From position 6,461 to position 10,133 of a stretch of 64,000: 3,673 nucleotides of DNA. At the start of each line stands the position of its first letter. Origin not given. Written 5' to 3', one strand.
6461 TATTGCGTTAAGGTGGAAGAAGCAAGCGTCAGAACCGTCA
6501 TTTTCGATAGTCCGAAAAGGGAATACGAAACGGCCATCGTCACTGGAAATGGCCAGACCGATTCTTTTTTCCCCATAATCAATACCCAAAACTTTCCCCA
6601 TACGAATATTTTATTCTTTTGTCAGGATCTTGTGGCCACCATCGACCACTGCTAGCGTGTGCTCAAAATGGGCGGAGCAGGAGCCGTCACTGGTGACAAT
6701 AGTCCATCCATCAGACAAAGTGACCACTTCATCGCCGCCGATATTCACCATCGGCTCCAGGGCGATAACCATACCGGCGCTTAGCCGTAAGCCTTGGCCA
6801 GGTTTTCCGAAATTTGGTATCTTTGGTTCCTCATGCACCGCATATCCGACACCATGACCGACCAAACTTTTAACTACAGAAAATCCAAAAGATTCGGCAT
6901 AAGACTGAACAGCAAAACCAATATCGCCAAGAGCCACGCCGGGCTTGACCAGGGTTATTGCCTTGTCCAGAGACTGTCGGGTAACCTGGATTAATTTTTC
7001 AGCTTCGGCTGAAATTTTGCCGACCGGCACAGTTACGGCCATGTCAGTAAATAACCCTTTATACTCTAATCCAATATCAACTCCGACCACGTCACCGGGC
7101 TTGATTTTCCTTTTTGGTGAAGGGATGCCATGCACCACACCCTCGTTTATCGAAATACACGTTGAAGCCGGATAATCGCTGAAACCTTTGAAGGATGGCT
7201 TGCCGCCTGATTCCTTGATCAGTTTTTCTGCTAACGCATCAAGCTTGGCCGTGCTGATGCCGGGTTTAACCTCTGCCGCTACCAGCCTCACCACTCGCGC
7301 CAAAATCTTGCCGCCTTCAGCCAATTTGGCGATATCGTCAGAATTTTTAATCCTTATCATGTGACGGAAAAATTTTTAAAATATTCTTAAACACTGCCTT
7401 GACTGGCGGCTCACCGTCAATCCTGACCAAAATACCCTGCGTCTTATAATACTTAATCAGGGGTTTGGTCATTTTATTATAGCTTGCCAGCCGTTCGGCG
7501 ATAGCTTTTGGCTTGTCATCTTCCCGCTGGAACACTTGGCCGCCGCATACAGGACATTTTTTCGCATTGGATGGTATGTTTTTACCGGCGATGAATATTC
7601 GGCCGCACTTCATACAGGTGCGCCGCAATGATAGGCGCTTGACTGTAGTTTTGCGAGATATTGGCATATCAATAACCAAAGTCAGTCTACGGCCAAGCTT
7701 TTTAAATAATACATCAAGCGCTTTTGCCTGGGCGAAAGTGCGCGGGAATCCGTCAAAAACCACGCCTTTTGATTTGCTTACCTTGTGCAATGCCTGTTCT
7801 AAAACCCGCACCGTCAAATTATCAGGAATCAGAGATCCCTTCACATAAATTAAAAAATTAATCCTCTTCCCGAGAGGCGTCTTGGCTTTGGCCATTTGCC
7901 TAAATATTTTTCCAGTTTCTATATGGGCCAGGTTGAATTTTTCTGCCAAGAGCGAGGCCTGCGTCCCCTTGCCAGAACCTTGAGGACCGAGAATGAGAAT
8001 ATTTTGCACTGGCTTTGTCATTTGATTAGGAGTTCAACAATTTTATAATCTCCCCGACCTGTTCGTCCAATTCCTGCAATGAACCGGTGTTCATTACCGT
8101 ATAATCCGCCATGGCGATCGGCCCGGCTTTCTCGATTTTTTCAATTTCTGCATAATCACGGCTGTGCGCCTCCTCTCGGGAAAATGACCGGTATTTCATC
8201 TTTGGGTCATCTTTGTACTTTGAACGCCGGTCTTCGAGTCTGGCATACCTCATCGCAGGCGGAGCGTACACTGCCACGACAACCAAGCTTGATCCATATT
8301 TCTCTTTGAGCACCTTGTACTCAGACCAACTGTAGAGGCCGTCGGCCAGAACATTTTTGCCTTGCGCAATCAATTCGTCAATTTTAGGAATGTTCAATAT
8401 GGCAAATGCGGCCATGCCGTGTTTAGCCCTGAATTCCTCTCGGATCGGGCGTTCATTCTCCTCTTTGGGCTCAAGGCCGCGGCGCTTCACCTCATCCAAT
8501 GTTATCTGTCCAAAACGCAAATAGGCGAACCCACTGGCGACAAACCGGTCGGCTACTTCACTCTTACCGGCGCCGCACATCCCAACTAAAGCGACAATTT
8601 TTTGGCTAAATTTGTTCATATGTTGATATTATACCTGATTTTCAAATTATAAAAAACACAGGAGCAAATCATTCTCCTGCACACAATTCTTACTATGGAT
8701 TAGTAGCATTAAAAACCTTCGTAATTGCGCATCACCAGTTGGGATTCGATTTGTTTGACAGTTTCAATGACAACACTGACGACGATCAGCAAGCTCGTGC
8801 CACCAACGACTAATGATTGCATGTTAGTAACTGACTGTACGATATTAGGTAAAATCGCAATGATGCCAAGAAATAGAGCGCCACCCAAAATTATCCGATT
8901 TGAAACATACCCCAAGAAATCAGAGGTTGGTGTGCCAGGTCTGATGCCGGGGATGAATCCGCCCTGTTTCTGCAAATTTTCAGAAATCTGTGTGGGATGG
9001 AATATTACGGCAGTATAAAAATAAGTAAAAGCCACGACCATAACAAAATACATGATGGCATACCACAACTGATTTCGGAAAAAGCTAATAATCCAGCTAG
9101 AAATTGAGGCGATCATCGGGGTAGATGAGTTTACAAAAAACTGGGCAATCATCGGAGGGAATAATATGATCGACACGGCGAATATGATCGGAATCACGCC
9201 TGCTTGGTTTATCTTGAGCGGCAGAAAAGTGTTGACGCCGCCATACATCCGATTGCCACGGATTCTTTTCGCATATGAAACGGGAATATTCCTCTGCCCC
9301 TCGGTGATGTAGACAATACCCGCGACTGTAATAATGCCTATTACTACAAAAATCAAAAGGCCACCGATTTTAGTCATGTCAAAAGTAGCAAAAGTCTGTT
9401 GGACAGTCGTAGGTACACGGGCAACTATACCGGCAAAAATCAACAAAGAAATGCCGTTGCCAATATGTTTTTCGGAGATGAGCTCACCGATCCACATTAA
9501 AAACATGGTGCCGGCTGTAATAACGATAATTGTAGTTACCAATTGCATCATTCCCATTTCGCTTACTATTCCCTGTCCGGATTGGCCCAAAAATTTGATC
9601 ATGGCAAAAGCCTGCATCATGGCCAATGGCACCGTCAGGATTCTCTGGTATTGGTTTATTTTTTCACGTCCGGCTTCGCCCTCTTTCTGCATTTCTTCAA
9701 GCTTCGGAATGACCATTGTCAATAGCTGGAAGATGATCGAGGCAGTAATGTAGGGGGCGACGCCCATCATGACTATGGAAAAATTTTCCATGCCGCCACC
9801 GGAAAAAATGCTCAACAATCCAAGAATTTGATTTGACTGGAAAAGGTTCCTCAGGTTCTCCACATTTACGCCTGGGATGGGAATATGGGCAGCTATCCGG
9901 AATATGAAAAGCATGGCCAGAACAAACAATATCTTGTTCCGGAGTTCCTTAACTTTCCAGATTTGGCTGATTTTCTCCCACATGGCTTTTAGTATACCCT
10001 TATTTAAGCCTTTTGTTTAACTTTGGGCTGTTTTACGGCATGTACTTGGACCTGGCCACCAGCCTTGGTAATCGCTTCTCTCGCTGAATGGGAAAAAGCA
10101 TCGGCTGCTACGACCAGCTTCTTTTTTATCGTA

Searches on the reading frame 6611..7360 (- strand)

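Call 22: search_protein_families(library=pfam, proteins=[window:6611-7360:-], max_evalue=0.001)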
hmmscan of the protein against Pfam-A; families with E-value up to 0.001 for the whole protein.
window:6611-7360:- (249 aa): 1 family
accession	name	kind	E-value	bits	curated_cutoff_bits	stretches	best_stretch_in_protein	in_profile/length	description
PF00557.29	Peptidase_M24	-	2.4e-48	165.1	23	1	12-238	2-206/208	Metallopeptidase family M24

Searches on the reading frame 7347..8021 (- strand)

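Call 22: search_protein_families(library=pfam, proteins=[window:7347-8021:-], max_evalue=0.001)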
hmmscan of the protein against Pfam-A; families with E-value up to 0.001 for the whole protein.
window:7347-8021:- (224 aa): 7 families
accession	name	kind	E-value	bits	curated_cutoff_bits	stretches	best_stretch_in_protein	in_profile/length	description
PF00406.28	ADK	-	1.5e-40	139.2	26.8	1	10-196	1-150/151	Adenylate kinase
PF13207.12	AAA_17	-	1.2e-19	71.4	27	1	11-135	1-124/136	AAA domain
PF05191.20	ADK_lid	-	6e-09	36.1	26.6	1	133-168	1-36/36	Adenylate kinase, active site lid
PF02224.24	Cytidylate_kin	-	1.7e-06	28.3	26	1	9-46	2-39/211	Cytidylate kinase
PF13238.12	AAA_18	-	9.8e-06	26.5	29.4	1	8-134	1-112/128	AAA domain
PF13671.12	AAA_33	-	0.00017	22.3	27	1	8-133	2-118/143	AAA domain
PF02223.23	Thymidylate_kin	-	0.00067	19.8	27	0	12-57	3-45/185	Thymidylate kinase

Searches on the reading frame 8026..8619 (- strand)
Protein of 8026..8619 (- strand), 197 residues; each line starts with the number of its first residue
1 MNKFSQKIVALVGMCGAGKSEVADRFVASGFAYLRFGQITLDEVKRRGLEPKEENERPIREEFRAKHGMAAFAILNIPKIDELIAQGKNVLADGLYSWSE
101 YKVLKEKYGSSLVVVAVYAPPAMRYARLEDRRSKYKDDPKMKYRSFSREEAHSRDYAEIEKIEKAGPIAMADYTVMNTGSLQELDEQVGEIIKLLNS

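Call 22: search_protein_families(library=pfam, proteins=[window:8026-8619:-], max_evalue=0.001)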
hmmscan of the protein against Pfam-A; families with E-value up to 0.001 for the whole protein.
window:8026-8619:- (197 aa): 2 families
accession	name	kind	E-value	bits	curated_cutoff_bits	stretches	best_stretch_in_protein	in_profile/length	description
PF13238.12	AAA_18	-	8.3e-12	46.1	29.4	1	9-138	1-119/128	AAA domain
PF13207.12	AAA_17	-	5.9e-08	33.5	27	1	12-139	1-131/136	AAA domain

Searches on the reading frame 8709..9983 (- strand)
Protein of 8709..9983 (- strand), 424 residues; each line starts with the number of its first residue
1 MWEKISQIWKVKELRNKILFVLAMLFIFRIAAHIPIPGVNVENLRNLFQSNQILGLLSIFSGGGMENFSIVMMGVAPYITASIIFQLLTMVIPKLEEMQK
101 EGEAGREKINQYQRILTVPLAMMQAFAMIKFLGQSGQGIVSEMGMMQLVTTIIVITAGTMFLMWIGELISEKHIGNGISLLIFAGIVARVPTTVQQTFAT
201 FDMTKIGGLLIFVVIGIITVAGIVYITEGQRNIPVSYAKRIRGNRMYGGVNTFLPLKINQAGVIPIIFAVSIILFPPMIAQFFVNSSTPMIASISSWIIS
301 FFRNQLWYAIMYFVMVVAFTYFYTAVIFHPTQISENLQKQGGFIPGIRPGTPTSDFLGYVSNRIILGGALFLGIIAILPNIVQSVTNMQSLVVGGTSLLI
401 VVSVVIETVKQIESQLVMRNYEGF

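Call 22: search_protein_families(library=pfam, proteins=[window:8709-9983:-], max_evalue=0.001)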
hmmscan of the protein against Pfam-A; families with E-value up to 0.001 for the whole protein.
window:8709-9983:- (424 aa): 1 family
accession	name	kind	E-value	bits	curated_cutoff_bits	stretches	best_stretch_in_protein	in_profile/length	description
PF00344.25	SecY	-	6.6e-106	354.6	32.2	1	69-409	1-306/306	SecY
